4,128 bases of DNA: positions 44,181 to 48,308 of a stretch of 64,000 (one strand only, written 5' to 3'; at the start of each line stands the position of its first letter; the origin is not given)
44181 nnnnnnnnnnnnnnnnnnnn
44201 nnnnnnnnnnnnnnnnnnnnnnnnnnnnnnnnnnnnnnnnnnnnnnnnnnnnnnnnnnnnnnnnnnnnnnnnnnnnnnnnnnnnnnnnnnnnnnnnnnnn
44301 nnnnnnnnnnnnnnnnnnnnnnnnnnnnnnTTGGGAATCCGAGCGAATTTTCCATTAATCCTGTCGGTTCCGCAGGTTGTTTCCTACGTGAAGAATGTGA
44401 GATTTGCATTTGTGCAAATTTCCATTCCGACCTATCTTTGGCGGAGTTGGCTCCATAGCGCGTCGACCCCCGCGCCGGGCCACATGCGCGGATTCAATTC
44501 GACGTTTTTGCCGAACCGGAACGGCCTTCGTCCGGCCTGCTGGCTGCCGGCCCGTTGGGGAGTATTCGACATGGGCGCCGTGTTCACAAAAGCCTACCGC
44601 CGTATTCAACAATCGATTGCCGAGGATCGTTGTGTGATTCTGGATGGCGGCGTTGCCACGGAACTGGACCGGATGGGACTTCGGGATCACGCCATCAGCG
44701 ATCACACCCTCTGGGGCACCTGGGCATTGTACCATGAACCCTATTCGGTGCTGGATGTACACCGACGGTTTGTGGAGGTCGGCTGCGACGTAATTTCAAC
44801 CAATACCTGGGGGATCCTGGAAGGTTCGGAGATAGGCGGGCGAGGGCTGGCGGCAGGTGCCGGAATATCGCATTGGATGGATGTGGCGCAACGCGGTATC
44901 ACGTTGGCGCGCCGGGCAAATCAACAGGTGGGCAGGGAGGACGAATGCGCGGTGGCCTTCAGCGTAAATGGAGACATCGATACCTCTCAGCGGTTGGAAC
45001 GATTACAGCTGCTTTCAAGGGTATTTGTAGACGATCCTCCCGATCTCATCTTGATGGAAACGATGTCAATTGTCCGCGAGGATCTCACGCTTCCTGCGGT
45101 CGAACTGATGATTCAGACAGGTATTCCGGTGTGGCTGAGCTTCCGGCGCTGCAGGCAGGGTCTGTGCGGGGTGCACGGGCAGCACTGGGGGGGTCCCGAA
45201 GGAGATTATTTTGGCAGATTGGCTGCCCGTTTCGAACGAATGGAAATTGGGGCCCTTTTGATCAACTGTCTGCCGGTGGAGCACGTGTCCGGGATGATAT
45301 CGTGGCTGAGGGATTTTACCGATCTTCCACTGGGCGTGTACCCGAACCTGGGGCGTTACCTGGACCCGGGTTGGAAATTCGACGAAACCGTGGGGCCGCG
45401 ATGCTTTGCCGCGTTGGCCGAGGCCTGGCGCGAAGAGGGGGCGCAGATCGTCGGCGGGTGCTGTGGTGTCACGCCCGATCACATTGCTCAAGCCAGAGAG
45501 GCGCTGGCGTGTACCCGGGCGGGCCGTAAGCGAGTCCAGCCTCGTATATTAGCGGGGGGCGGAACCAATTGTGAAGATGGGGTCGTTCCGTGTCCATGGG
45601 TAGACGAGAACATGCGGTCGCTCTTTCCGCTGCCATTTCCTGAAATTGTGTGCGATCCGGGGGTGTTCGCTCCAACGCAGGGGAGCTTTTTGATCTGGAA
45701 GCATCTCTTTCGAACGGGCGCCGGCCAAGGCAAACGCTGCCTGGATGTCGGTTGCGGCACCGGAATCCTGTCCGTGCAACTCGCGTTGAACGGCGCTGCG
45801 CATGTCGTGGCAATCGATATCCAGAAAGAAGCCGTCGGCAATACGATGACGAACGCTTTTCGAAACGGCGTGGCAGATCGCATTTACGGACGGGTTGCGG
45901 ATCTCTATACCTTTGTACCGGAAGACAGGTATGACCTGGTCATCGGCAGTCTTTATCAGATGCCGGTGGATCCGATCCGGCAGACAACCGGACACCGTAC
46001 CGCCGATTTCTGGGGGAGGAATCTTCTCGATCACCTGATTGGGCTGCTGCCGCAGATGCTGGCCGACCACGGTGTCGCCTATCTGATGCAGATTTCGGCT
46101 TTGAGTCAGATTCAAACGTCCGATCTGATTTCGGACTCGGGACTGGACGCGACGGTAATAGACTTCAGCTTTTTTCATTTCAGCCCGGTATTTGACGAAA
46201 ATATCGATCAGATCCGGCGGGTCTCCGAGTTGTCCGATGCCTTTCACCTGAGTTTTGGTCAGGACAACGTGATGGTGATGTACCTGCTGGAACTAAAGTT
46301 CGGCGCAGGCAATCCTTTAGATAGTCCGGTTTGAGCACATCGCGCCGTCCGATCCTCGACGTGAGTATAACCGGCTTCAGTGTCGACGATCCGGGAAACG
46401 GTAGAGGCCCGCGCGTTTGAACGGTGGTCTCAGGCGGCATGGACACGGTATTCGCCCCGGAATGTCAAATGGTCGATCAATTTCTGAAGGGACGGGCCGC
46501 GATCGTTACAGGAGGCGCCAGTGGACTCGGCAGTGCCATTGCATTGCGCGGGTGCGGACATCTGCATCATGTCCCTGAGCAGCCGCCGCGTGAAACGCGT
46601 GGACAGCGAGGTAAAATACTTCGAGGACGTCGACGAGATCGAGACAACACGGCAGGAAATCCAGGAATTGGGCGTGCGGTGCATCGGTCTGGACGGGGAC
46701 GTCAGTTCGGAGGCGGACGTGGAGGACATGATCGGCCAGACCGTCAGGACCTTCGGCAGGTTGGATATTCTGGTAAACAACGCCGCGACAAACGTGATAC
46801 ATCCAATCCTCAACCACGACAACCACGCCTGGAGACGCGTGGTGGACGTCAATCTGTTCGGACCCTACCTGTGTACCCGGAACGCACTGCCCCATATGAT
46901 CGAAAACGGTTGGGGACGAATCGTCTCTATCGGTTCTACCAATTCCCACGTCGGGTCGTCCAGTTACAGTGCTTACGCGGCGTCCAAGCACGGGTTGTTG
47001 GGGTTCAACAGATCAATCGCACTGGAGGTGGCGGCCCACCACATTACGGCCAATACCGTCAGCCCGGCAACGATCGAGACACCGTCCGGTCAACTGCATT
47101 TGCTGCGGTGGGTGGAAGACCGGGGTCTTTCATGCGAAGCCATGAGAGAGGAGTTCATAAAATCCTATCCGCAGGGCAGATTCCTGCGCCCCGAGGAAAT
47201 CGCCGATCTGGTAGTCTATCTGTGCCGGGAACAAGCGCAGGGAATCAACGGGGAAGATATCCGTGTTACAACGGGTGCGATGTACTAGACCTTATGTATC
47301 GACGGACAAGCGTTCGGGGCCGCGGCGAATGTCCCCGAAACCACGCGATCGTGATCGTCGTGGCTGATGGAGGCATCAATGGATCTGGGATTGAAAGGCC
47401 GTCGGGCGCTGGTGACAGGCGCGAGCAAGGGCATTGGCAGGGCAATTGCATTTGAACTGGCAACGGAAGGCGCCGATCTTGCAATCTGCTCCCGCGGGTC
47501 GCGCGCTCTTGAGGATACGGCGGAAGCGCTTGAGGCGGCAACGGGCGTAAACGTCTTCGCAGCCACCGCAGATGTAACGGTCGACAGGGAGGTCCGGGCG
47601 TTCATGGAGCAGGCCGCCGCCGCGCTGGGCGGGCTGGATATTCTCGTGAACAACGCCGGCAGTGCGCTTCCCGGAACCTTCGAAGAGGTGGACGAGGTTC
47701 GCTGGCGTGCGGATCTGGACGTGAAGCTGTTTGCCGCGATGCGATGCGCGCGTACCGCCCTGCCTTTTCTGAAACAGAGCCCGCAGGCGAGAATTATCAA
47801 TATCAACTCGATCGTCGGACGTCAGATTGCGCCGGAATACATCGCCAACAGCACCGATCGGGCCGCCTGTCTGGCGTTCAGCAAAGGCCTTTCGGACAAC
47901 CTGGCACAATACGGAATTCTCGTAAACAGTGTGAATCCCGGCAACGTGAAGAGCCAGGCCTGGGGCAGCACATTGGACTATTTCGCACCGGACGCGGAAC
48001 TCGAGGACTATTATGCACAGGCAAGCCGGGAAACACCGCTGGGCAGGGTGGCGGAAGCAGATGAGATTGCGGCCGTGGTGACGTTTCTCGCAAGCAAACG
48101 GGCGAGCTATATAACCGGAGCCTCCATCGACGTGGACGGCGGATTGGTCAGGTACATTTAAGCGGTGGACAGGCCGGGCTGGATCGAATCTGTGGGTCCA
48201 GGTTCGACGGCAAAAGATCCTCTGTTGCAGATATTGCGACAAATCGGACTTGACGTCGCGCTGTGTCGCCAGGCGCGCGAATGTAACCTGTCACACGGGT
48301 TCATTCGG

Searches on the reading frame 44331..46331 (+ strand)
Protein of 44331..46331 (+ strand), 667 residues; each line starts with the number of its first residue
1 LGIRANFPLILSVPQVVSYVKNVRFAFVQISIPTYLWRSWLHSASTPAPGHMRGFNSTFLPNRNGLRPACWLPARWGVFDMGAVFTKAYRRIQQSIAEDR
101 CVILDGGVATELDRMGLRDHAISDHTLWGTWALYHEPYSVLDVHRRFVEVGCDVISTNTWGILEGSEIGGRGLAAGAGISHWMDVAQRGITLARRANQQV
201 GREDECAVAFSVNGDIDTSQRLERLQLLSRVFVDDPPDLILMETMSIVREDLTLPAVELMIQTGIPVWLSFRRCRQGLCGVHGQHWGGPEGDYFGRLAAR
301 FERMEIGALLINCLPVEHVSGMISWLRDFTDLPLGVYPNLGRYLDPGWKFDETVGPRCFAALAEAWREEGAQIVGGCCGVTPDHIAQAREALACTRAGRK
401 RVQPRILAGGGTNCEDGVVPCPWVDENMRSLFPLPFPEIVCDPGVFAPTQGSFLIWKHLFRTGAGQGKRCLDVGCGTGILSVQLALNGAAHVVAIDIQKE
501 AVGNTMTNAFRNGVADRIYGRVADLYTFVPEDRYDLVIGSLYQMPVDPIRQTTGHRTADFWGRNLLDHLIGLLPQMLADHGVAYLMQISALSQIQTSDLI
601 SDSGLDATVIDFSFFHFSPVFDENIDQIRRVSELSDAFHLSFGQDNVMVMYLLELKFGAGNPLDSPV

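Call 4: search_protein_families(library=pfam, proteins=[window:44331-46331:+], max_evalue=0.01)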
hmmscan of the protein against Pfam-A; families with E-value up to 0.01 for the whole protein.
window:44331-46331:+ (667 aa): 13 families
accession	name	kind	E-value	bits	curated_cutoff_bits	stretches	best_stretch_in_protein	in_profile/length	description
PF02574.22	S-methyl_trans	-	3.8e-38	132.4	22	1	102-392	1-283/283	Homocysteine S-methyltransferase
PF06325.19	PrmA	-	2.3e-11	44.2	22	1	466-538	161-231/296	Ribosomal protein L11 methyltransferase (PrmA)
PF05175.20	MTS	-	2e-10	41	23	1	439-538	4-103/170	Methyltransferase small domain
PF13649.12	Methyltransf_25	-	2.7e-09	38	27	1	471-540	2-71/97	Methyltransferase domain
PF13847.12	Methyltransf_31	-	4.6e-09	36.5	27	1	466-538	3-79/145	Methyltransferase domain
PF08241.18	Methyltransf_11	-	1.9e-06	28.9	21.2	1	471-538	1-65/95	Methyltransferase domain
PF13489.12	Methyltransf_23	-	3.2e-06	27.4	27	1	465-538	21-86/164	Methyltransferase domain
PF08242.18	Methyltransf_12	-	1.9e-05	25.7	30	1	471-539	1-71/98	Methyltransferase domain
PF12847.13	Methyltransf_18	-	0.00039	20.9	27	1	466-537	14-86/151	Methyltransferase domain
PF01728.25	FtsJ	-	0.00041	20.7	24.1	1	466-502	21-58/181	FtsJ-like methyltransferase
PF03848.20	TehB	-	0.003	17.5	20.4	1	469-544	33-106/193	Tellurite resistance protein TehB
PF09445.16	Methyltransf_15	-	0.0038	17.3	22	1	469-530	3-63/165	RNA cap guanine-N2 methyltransferase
PF02475.24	TRM5-TYW2_MTfase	-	0.004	17.6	28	1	465-540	35-111/164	TRM5/TYW2 methyltransferase domain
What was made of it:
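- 44571..46334 (+): Fusion protein: Hcy S-methyltransferase domain (PF02574) plus class-I SAM methyltransferase domain. It is a neighbour of the cluster only in Latescibacterota. Pfam (call 4).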

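Call 5: search_protein_families(library=ncbifam, proteins=[window:44331-46331:+], max_evalue=0.01)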
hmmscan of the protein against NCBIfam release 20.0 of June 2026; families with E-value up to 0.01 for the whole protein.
window:44331-46331:+ (667 aa): 48 families (the best 25 are shown)
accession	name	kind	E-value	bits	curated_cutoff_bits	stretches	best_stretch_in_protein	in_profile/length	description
NF007020.0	PRK09485.1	equivalog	2.7e-32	112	215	2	231-392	148-303/306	homocysteine S-methyltransferase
NF006396.0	PRK08645.1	equivalog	2.1e-22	79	453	1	98-397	9-289/611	bifunctional homocysteine S-methyltransferase/methylenetetrahydrofolate reductase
NF011529.0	PRK14968.1-3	equivalog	3.2e-18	65.9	162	1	440-617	11-186/198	putative methyltransferase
NF005718.0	PRK07534.1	equivalog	1e-13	51.3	338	2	342-405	246-307/337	betaine--homocysteine S-methyltransferase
TIGR02082.1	metH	equivalog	7.5e-13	47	1010.85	2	299-393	220-313/1182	methionine synthase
NF001785.0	PRK00517.2-2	equivalog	3.1e-12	46.2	188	1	466-539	145-217/282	50S ribosomal protein L11 methyltransferase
TIGR02021.1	BchM-ChlM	equivalog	1.5e-11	44.1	158.9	1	465-538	53-123/218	magnesium protoporphyrin IX methyltransferase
TIGR00406.1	prmA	equivalog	2.5e-11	43.6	183.15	1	466-538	159-230/288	50S ribosomal protein L11 methyltransferase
NF007024.0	PRK09490.1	equivalog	2.6e-11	42.1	1497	1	311-396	249-333/1234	methionine synthase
TIGR00537.1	hemK_rel_arch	hypoth_equivalog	3.5e-11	43.1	87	1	445-612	1-165/179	HemK2/MTQ2 family protein methyltransferase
NF043040.1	corrin_prot_MT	hypoth_equivalog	1e-09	38.2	180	1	463-541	38-118/216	corrinoid protein-associated methyltransferase CpaM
NF001790.0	PRK00517.3-3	equivalog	1.1e-09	38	269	1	465-542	121-200/262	50S ribosomal protein L11 methyltransferase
NF001786.0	PRK00517.2-4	equivalog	1.3e-08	34.3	327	1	465-539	142-212/277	50S ribosomal protein L11 methyltransferase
TIGR01983.1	UbiG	equivalog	1.6e-08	34.1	102.95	1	466-538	49-121/228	bifunctional 2-polyprenyl-6-hydroxyphenol methylase/3-demethylubiquinol 3-O-methyltransferase UbiG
TIGR03534.1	RF_mod_PrmC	equivalog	1.7e-08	34.3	199.1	1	457-538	78-161/253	peptide chain release factor N(5)-glutamine methyltransferase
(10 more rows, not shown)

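Call 60: search_protein_representatives(protein=window:44571-46331:+)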
Query: 587 residues. Proteins with E-value up to 0.001 (for the whole library): 8352; up to 1e-10: 1251; up to 1e-30: 205. The best 150 are listed.
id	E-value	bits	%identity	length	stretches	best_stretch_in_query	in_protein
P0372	1.1e-205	701.3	54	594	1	10-578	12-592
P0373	5.2e-200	682.5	56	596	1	5-582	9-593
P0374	9.8e-160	549.5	58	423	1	160-576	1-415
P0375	1.4e-149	516.0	58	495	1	187-575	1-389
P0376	1.8e-132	459.5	54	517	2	61-377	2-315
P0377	8.3e-131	454.0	43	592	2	11-449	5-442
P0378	8.1e-125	434.2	42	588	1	6-576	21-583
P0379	2.5e-122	426.0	61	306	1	16-321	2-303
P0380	2.8e-120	419.2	50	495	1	89-519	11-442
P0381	3.4e-118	412.3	60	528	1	5-310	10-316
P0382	9.1e-113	394.4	43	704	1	59-576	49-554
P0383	8.2e-109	381.3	55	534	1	5-324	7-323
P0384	8.2e-107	374.7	56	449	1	1-321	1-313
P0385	2.0e-100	353.7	59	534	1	61-326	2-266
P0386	4.2e-100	352.6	54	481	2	103-452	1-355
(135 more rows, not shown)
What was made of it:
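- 44571..46334 (+): Full-length fused homologues at 54-56% identity exist (call 60).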

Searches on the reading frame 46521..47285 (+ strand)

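Call 4: search_protein_families(library=pfam, proteins=[window:46521-47285:+], max_evalue=0.01)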
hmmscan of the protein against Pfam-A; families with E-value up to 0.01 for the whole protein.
window:46521-47285:+ (255 aa): 4 families
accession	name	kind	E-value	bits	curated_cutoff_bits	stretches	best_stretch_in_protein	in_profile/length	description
PF13561.12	adh_short_C2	-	8.7e-47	160.1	27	1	41-252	34-234/236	Enoyl-(Acyl carrier protein) reductase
PF00106.31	adh_short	-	4.6e-43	147.4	26.6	1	37-189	34-186/195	short chain dehydrogenase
PF23441.1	SDR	-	8.1e-06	25.8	27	1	15-187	33-196/258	SDR-like rossmann domain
PF08659.16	KR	-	1.7e-05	25.2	22.6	1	38-156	39-153/180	KR domain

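Call 5: search_protein_families(library=ncbifam, proteins=[window:46521-47285:+], max_evalue=0.01)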
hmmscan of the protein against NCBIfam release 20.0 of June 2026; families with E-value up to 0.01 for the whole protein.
window:46521-47285:+ (255 aa): 212 families (the best 25 are shown)
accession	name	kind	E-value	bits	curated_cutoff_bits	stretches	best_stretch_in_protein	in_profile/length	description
TIGR01963.1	PHB_DH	subfamily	1.8e-57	194.5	307.05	1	37-252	35-251/255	3-hydroxybutyrate dehydrogenase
NF009093.0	PRK12429.1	subfamily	9.9e-57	192.2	258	1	38-252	40-255/259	3-hydroxybutyrate dehydrogenase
NF040490.1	SDR_subfam_3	subfamily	2.7e-50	171.3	385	1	9-252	26-262/268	mycofactocin-coupled SDR family oxidoreductase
TIGR03971.1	SDR_subfam_1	subfamily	1.4e-49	168.9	300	1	4-254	20-269/271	mycofactocin-coupled SDR family oxidoreductase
NF009931.0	PRK13394.1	subfamily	3.9e-45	154.4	340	1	38-252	42-258/262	3-hydroxybutyrate dehydrogenase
NF009466.0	PRK12826.1-2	subfamily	6.6e-45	153.5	222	1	38-253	39-244/248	3-oxoacyl-ACP reductase FabG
NF004818.0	PRK06172.1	equivalog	7e-45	153.3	336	1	36-254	40-251/253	SDR family oxidoreductase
NF005559.1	PRK07231.1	subfamily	4.7e-44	150.7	215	1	38-253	39-247/249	glucose 1-dehydrogenase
TIGR01830.1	3oxo_ACP_reduc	equivalog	3.8e-43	147.9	297.75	1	32-252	28-237/239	3-oxoacyl-[acyl-carrier-protein] reductase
NF004791.0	PRK06138.1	equivalog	3.8e-43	147.6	312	1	38-253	40-249/252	SDR family oxidoreductase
NF009384.0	PRK12743.1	equivalog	7.2e-43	146.6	264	1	27-254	31-248/258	SDR family oxidoreductase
NF005309.0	PRK06841.1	subfamily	1.4e-42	145.9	286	1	36-252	47-251/255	GolD/DthD family dehydrogenase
NF004198.0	PRK05653.1-3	equivalog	2.3e-41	141.9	296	1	37-253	41-246/248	3-oxoacyl-ACP reductase FabG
NF005469.0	PRK07063.1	equivalog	4.8e-41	141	306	1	36-252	40-253/260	SDR family oxidoreductase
NF005007.0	PRK06398.1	equivalog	2.6e-40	138.2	341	1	57-252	50-244/259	aldose dehydrogenase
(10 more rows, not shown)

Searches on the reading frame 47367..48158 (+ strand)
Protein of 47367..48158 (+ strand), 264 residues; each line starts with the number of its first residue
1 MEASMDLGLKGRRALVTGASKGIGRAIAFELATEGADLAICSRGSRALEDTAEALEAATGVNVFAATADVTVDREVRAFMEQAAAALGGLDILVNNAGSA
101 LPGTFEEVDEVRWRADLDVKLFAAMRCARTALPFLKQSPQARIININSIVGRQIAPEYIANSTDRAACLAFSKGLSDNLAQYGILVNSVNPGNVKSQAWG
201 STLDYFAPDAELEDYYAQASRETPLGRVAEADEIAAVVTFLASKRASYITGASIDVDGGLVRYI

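Call 4: search_protein_families(library=pfam, proteins=[window:47367-48158:+], max_evalue=0.01)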
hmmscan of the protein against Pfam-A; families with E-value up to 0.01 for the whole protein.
window:47367-48158:+ (264 aa): 5 families
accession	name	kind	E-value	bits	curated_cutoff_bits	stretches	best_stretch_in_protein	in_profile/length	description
PF13561.12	adh_short_C2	-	2.9e-52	178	27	1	18-260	1-235/236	Enoyl-(Acyl carrier protein) reductase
PF00106.31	adh_short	-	3.1e-47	161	26.6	1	14-200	3-188/195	short chain dehydrogenase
PF08659.16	KR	-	2.1e-10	41.2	22.6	1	15-125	4-117/180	KR domain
PF23441.1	SDR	-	7.7e-07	29.2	27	1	90-260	91-255/258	SDR-like rossmann domain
PF02882.25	THF_DHG_CYH_C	-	0.00021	21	27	1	5-61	30-89/160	Tetrahydrofolate dehydrogenase/cyclohydrolase, NAD(P)-binding domain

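Call 5: search_protein_families(library=ncbifam, proteins=[window:47367-48158:+], max_evalue=0.01)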
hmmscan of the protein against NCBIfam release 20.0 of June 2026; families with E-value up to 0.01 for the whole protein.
window:47367-48158:+ (264 aa): 239 families (the best 25 are shown)
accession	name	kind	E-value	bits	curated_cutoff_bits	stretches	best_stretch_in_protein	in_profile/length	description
NF005468.0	PRK07062.1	equivalog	1.2e-60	205.3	266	1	5-264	2-265/265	SDR family oxidoreductase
NF004779.0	PRK06125.1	subfamily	1.3e-56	192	261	1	5-260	1-253/259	short-chain dehydrogenase/reductase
NF009466.0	PRK12826.1-2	subfamily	2.8e-55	187.5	222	1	11-260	3-244/248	3-oxoacyl-ACP reductase FabG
NF005559.1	PRK07231.1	subfamily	2.9e-53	180.9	215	1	9-261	2-248/249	glucose 1-dehydrogenase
NF006693.0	PRK09242.1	equivalog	5.9e-51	173.1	328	1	9-263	8-256/258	SDR family oxidoreductase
NF004198.0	PRK05653.1-3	equivalog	6.5e-51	173.2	296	1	9-260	5-246/248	3-oxoacyl-ACP reductase FabG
NF005095.0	PRK06523.1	subfamily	1.1e-49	169.3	231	1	5-262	4-259/261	oxidoreductase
NF009468.0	PRK12826.1-4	equivalog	2.2e-48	165.2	318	1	9-260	5-247/256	SDR family oxidoreductase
NF052558.1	MBtsdlDhBudC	equivalog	1e-47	162.8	270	1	11-260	3-241/250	meso-2,3-butanediol dehydrogenase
TIGR01830.1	3oxo_ACP_reduc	equivalog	1.6e-47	162.2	297.75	1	14-261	1-239/239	3-oxoacyl-[acyl-carrier-protein] reductase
NF005473.0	PRK07069.1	equivalog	4.9e-47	160.7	339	1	8-261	7-260/262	SDR family oxidoreductase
NF004202.0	PRK05653.2-2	equivalog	9.4e-47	159.7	333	1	8-261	4-248/259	3-oxoacyl-ACP reductase FabG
NF004791.0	PRK06138.1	equivalog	1.9e-46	158.5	312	1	9-261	3-250/252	SDR family oxidoreductase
TIGR03971.1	SDR_subfam_1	subfamily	2.6e-45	154.9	300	1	9-261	1-269/271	mycofactocin-coupled SDR family oxidoreductase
NF005909.0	PRK07890.1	subfamily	4e-45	154.1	258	1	9-259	5-256/260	short chain dehydrogenase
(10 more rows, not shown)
